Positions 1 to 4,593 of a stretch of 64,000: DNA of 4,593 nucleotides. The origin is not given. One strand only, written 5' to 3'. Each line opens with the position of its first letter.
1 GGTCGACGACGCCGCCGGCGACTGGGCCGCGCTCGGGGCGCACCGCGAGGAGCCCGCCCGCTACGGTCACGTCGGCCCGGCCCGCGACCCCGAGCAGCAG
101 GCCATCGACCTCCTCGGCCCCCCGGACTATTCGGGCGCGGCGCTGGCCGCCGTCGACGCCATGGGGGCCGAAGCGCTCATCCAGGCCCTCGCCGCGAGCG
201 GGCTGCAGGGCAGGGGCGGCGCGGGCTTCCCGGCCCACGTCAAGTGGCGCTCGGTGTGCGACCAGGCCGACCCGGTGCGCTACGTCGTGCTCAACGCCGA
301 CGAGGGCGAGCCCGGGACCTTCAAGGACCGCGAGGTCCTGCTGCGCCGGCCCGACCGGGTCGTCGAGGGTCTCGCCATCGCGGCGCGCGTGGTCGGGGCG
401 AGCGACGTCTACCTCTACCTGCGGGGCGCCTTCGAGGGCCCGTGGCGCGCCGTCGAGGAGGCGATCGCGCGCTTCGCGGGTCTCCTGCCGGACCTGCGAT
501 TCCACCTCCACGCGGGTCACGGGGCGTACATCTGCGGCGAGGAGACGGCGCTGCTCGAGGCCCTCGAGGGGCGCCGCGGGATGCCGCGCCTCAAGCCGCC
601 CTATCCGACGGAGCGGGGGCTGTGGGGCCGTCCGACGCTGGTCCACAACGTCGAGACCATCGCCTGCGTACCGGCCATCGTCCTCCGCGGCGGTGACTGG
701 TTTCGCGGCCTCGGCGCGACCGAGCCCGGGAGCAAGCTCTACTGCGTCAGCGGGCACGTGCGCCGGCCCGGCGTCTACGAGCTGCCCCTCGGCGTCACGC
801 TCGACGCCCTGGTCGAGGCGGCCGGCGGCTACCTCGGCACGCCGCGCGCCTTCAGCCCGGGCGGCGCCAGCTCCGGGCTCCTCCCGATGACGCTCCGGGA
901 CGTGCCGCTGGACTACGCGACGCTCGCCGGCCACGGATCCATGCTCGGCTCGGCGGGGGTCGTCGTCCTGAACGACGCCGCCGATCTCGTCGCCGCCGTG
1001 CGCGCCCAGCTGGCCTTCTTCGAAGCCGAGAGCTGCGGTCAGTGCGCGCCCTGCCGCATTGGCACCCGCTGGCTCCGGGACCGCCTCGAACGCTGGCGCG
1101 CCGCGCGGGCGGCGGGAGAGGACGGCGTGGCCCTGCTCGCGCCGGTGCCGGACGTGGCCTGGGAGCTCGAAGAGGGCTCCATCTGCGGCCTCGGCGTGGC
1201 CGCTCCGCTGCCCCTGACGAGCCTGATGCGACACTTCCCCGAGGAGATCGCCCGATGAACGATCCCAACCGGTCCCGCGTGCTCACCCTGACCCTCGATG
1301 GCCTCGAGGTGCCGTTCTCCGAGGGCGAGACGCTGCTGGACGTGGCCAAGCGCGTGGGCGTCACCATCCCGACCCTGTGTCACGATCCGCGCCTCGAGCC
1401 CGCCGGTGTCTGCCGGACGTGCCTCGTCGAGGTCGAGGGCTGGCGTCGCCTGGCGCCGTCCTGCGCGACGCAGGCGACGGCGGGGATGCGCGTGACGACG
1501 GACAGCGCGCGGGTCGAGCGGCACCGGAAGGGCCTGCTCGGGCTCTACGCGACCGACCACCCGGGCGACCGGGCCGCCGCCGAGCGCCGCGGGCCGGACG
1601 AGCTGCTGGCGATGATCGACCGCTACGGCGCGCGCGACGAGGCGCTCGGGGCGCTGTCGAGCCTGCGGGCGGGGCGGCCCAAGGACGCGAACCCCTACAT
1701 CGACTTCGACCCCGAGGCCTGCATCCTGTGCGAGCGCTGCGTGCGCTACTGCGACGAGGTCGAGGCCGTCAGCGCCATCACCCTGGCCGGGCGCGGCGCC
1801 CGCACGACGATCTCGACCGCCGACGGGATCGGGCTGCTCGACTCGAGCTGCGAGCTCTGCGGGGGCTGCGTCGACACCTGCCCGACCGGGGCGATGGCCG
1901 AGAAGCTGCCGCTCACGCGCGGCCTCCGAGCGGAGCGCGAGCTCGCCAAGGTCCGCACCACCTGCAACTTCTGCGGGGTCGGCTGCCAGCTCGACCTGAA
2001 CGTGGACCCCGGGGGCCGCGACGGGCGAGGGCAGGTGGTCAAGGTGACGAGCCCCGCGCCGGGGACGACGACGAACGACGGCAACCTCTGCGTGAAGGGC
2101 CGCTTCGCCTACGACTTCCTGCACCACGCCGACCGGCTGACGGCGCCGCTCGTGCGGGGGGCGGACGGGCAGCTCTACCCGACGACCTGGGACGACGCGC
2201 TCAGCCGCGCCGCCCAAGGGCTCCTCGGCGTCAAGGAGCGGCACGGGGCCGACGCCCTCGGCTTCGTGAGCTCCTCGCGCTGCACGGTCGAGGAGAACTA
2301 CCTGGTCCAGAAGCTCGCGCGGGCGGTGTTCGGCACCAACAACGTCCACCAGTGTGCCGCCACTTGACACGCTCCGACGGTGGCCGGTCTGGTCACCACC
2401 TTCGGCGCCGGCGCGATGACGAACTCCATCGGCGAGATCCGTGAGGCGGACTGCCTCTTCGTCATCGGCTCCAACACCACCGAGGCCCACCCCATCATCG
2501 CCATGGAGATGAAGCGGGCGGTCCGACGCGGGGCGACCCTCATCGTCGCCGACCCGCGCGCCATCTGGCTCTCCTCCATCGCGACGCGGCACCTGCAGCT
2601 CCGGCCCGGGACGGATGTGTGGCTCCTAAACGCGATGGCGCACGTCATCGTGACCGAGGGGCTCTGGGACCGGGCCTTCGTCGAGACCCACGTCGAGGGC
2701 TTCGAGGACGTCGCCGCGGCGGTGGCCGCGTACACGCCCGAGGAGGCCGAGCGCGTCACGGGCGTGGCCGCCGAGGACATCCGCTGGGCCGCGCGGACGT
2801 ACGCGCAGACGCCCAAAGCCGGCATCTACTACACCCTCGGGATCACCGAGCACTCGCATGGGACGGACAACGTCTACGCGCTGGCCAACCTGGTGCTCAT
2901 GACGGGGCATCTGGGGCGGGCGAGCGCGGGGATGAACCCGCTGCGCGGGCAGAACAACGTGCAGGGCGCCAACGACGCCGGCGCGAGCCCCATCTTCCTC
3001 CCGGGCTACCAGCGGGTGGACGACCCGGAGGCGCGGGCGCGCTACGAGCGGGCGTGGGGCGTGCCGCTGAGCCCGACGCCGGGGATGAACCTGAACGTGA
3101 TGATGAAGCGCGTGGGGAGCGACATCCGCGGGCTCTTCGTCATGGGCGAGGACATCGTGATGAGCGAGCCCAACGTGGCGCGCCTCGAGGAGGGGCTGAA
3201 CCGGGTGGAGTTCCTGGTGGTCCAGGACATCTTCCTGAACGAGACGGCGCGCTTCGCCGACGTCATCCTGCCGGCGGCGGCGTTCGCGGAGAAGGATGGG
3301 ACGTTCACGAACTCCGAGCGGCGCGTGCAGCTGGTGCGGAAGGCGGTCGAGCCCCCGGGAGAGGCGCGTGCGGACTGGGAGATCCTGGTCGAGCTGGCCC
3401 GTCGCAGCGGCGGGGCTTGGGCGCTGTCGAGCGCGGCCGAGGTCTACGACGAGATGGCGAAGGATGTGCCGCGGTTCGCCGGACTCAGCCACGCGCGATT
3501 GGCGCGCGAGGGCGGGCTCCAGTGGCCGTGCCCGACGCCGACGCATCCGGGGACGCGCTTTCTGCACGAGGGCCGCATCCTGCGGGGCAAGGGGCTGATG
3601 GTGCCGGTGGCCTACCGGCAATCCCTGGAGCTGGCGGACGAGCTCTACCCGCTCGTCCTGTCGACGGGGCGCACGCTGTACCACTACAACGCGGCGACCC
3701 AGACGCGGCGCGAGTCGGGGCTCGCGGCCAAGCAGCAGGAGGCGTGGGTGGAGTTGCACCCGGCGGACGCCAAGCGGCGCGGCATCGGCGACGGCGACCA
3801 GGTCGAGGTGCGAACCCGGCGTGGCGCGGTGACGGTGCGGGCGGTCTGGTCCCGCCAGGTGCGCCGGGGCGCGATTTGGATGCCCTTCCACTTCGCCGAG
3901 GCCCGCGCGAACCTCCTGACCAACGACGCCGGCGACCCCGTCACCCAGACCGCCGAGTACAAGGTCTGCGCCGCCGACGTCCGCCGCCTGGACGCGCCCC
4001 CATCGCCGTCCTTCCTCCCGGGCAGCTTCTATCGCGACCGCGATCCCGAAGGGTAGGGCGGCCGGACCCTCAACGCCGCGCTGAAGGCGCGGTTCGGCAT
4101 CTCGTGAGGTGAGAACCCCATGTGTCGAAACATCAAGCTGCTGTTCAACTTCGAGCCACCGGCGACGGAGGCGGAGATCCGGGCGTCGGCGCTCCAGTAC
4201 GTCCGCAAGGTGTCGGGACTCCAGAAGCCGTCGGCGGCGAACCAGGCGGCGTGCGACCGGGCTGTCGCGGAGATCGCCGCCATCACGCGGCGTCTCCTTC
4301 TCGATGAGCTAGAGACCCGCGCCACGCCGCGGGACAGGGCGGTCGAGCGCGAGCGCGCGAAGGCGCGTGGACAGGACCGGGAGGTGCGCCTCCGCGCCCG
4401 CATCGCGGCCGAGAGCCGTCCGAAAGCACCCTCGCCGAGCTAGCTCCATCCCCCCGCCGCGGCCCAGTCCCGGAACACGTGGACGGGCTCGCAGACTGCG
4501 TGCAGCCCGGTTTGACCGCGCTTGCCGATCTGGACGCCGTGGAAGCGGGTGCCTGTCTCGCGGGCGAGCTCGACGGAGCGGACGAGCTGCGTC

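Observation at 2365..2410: In-frame TGA selenocysteine codon with a SECIS-like hairpin in the formate dehydrogenase alpha gene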

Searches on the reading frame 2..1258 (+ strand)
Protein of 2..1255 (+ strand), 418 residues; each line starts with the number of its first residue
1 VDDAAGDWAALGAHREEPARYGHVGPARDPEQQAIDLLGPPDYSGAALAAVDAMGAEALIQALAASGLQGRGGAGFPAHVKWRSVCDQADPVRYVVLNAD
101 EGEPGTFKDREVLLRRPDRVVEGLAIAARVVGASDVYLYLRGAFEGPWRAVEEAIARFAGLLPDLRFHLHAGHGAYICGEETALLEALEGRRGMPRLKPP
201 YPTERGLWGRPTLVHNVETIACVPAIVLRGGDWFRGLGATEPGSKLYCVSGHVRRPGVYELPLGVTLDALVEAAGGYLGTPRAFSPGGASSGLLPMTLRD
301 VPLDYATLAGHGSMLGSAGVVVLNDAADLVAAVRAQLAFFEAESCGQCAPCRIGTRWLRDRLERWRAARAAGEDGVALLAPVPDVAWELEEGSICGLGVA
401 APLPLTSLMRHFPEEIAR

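Call 8: search_protein_families(library=pfam, proteins=[window:161-1258:+])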
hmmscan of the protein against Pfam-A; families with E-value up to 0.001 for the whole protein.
window:161-1258:+ (365 aa): 4 families
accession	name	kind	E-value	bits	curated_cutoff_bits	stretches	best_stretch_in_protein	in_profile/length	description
PF01512.22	Complex1_51K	-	6.7e-42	143.4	31.2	1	12-171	3-149/150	Nuo51 FMN-binding domain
PF10589.14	NADH_4Fe-4S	-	1.5e-20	73.3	23.5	1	280-364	3-83/85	NADH-ubiquinone oxidoreductase-F iron-sulfur binding region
PF10531.15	SLBB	-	3.1e-11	43.4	27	1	194-230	2-45/55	SLBB domain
PF22461.2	SLBB_2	-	1.6e-05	25.3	27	1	192-224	1-34/79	SLBB domain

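Call 11: search_protein_families(library=pfam, proteins=[window:2-1255:+], max_evalue=0.00001)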
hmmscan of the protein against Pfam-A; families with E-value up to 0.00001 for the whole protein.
window:2-1255:+ (418 aa): 3 families
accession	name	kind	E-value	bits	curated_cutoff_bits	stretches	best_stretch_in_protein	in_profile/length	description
PF01512.22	Complex1_51K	-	9e-42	142.9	31.2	1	65-224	3-149/150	Nuo51 FMN-binding domain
PF10589.14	NADH_4Fe-4S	-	1.9e-20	73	23.5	1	333-417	3-83/85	NADH-ubiquinone oxidoreductase-F iron-sulfur binding region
PF10531.15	SLBB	-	3.9e-11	43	27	1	247-283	2-45/55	SLBB domain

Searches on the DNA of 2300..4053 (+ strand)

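Call 7: search_rna_families(source=window, start=2300, end=2480, threshold=evalue, max_evalue=10, show_alignments=3)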
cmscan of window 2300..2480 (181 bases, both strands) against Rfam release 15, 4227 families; matches with E-value up to 10: 5.
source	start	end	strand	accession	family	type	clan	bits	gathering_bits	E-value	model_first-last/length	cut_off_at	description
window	2362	2420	+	RF01989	SECIS_3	Cis-reg;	-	46.2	63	6e-10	1-59/59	no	Selenocysteine insertion sequence 3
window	2369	2408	+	RF03910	mir-H5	Gene; miRNA;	-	18.2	90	2.5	1-80/80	no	mir-H5 microRNA precursor family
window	2373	2406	-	RF03169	c-di-GMP-II-GAG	Cis-reg; riboswitch;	CL00127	13.7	40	4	1-86/86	no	c-di-GMP-II-GAG riboswitch aptamer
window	2446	2469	-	RF01276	sR53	Gene; snRNA; snoRNA; CD-box;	-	10.4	49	2.7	1-60/60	no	Small nucleolar RNA sR53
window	2447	2469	-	RF01126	sR41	Gene; snRNA; snoRNA; CD-box;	-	9.6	54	4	1-53/53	no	Small nucleolar RNA sR41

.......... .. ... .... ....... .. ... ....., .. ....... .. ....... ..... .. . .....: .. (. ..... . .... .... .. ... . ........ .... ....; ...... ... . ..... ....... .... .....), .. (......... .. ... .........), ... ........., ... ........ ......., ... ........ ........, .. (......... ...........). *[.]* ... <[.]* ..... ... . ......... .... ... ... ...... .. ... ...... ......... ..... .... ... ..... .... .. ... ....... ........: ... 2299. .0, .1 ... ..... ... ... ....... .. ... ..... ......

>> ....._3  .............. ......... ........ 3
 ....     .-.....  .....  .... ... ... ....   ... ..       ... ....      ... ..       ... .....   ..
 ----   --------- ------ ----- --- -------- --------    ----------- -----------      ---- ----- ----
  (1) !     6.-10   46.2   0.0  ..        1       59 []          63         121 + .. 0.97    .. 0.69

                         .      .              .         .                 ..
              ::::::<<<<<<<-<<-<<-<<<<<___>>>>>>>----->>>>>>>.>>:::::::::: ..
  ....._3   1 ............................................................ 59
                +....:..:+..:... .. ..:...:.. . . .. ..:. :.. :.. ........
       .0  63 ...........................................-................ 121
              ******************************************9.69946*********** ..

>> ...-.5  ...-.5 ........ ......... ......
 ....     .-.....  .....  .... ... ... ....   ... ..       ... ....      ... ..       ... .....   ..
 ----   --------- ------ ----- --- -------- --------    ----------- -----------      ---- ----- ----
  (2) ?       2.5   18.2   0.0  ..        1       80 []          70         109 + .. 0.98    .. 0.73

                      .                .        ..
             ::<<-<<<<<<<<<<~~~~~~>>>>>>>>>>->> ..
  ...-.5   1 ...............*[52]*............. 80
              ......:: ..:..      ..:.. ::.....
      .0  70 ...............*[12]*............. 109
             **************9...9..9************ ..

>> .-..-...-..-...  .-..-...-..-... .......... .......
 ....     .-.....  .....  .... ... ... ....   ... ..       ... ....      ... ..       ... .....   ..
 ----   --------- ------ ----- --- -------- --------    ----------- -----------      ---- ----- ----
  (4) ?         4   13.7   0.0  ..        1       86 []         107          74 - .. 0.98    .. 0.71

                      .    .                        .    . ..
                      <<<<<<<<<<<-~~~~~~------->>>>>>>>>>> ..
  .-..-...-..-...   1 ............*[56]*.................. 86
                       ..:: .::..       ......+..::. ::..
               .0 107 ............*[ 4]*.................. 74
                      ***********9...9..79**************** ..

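Call 67: search_rna_families(sources=[L005, L006, L008, L056, L054, L085, L047, L079, L063, L092, L093], threshold=evalue, max_evalue=0.001)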
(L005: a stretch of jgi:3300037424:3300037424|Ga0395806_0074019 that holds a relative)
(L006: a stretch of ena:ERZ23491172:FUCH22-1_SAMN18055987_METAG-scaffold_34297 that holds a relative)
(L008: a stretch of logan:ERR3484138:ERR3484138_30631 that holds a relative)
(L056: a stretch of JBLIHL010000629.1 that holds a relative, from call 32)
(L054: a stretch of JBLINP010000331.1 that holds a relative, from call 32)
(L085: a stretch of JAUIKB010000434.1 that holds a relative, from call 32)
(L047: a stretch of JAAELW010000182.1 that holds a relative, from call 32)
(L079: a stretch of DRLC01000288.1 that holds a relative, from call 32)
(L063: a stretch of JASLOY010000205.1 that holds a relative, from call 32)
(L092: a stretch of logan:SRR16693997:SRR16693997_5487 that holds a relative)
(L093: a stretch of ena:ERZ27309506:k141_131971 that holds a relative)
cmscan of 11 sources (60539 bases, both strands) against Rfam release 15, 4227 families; matches with E-value up to 0.001: 10.
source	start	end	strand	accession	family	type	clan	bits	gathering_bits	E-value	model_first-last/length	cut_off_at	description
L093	6091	6162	-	RF00005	tRNA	Gene; tRNA;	CL00001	74.3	29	1.9e-14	1-71/71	no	tRNA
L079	5975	6059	-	RF00005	tRNA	Gene; tRNA;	CL00001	54.9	29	4.3e-09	1-71/71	no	tRNA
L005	1088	1146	+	RF01989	SECIS_3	Cis-reg;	-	48.9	63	3.2e-08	1-59/59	no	Selenocysteine insertion sequence 3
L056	938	996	+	RF01989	SECIS_3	Cis-reg;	-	46.2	63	2e-07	1-59/59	no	Selenocysteine insertion sequence 3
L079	960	1018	+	RF01989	SECIS_3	Cis-reg;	-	43.8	63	1e-06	1-59/59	no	Selenocysteine insertion sequence 3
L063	3934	3992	+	RF01989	SECIS_3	Cis-reg;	-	41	63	6.5e-06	1-59/59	no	Selenocysteine insertion sequence 3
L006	596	654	+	RF01989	SECIS_3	Cis-reg;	-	38.8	63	2.9e-05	1-59/59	no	Selenocysteine insertion sequence 3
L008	503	561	+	RF01989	SECIS_3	Cis-reg;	-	37.7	63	6.1e-05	1-59/59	no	Selenocysteine insertion sequence 3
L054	3125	3183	+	RF01989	SECIS_3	Cis-reg;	-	35.8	63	0.00022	1-59/59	no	Selenocysteine insertion sequence 3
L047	1208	1266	+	RF01989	SECIS_3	Cis-reg;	-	35.3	63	0.0003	1-59/59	no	Selenocysteine insertion sequence 3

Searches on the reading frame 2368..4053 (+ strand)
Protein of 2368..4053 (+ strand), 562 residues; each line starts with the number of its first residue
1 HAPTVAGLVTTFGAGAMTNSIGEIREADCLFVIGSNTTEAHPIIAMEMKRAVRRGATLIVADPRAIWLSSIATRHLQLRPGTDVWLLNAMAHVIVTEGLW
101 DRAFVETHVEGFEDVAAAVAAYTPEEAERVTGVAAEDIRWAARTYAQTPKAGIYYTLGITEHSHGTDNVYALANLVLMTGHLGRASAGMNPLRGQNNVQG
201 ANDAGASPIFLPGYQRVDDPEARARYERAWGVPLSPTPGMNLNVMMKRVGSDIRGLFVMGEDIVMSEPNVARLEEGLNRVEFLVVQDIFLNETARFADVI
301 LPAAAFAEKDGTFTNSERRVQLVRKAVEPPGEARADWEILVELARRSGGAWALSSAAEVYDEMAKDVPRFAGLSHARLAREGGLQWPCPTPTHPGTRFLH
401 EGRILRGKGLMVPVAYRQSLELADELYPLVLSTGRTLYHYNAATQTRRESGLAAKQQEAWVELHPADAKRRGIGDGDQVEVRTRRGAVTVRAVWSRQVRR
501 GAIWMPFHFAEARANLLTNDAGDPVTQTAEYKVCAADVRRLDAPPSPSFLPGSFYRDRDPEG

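Call 32: find_related_loci(query=window:2368-4053:+, collection=genome_contigs, flank=10000)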
Query window:2368-4053:+ (562 aa) in genome_contigs; peptide patterns used: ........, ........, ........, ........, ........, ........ (x = any residue, [..] = any of these).
478 stretches matched a pattern; 433 encode a relative of the query (tblastn E <= 1e-3); the best 80 are kept; 80 distinct loci.
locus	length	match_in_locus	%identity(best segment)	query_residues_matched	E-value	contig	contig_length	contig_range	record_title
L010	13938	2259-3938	78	1-560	0e+0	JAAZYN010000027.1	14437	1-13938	MAG: Myxococcales bacterium isolate bin59p NODE_27_length_14437_cov_4.166041, whole genome shotgun sequence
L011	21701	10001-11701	75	1-560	0e+0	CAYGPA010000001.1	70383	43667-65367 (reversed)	MAG TPA_asm: uncultured Planctomycetaceae bacterium isolate ERP116193_co2_33 genome assembly, contig: NODE_1192_length_7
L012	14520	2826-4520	76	1-560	0e+0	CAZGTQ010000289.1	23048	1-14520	MAG TPA_asm: uncultured Planctomycetaceae bacterium isolate binchicken_co31_237 genome assembly, contig: k141_4821527, w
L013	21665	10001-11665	76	1-555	0e+0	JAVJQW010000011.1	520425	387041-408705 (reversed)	MAG: Deltaproteobacteria bacterium isolate D1-CHI-08 k141_43932, whole genome shotgun sequence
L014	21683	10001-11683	75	1-555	0e+0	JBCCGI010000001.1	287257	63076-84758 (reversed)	MAG: Planctomycetota bacterium isolate P01_B01_bin.4 k141_3468942_length_287257_cov_30.2678, whole genome shotgun sequen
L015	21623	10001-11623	77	1-541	0e+0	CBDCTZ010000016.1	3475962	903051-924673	MAG: Polyangiaceae bacterium isolate 4c7673ea-cc67-4993-aab5-aed0b62f3259 genome assembly, contig: contig_16, whole geno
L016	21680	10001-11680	76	1-560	0e+0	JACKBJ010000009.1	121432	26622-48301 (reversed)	MAG: Caldilineae bacterium isolate HK-STAS-CHLO-18 HK-STAS-CHLO-18_9, whole genome shotgun sequence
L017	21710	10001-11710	73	1-560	0e+0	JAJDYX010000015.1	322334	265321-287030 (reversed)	MAG: Candidatus Latescibacterota bacterium isolate jk18x34bins.57 k141_282187, whole genome shotgun sequence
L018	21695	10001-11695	73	1-560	0e+0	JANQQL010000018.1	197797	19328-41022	MAG: Planctomycetota bacterium isolate IP29b_bin.26 k99_2286826, whole genome shotgun sequence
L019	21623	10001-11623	76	1-541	0e+0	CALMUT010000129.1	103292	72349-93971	MAG TPA_asm: uncultured Myxococcales bacterium isolate SRR2107183_bin.94_CONCOCT_v1.1_MAG genome assembly, contig: ERZ79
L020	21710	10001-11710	73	1-560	0e+0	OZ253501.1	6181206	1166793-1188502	MAG: Candidatus Latescibacterota bacterium isolate f485d00f-16df-4488-a4d1-ddfd292eb512 genome assembly, chromosome: 1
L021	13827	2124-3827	73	1-560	0e+0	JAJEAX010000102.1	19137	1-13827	MAG: Candidatus Latescibacterota bacterium isolate jk18x7bins.9 k141_38462, whole genome shotgun sequence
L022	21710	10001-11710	72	1-560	0e+0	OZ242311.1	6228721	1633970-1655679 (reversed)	MAG: Candidatus Latescibacterota bacterium isolate bccf755e-c1ee-4055-8c2e-878efcd7d1d4 genome assembly, chromosome: 1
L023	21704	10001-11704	73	1-560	0e+0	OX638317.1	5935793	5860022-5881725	MAG: uncultured Latescibacteria bacterium isolate cbbe8a84-e08a-4d06-a76e-2eb930d8ff24 genome assembly, chromosome: 1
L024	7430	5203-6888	74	1-549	0e+0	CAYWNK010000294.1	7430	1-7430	MAG TPA_asm: uncultured Planctomycetaceae bacterium isolate binchicken_co366_43 genome assembly, contig: NODE_8348_lengt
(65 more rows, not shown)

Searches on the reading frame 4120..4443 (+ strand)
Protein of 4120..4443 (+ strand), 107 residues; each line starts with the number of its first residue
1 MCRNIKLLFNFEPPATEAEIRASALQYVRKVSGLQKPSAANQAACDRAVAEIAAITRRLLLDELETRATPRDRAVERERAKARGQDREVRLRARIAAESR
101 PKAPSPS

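Call 8: search_protein_families(library=pfam, proteins=[window:4120-4443:+])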
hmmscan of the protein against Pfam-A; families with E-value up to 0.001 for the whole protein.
window:4120-4443:+ (107 aa): 1 family
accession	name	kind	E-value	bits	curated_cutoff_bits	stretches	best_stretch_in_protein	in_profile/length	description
PF10041.14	DUF2277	-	9e-36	122.5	25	1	1-79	1-78/78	Uncharacterized conserved protein (DUF2277)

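Call 20: find_encoding_contigs(protein=window:4120-4443:+, flank=10000, max_places=6)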
Protein window:4120-4443:+ (107 aa): 1 contig read that carries it; 1 place shown.
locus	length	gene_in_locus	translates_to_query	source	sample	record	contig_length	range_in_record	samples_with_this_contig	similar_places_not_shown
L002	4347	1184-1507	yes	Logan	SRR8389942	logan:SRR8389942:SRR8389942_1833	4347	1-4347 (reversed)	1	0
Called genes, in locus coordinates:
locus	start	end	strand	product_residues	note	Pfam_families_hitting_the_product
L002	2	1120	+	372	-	?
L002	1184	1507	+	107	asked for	PF10041:DUF2277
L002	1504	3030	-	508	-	-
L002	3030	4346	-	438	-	?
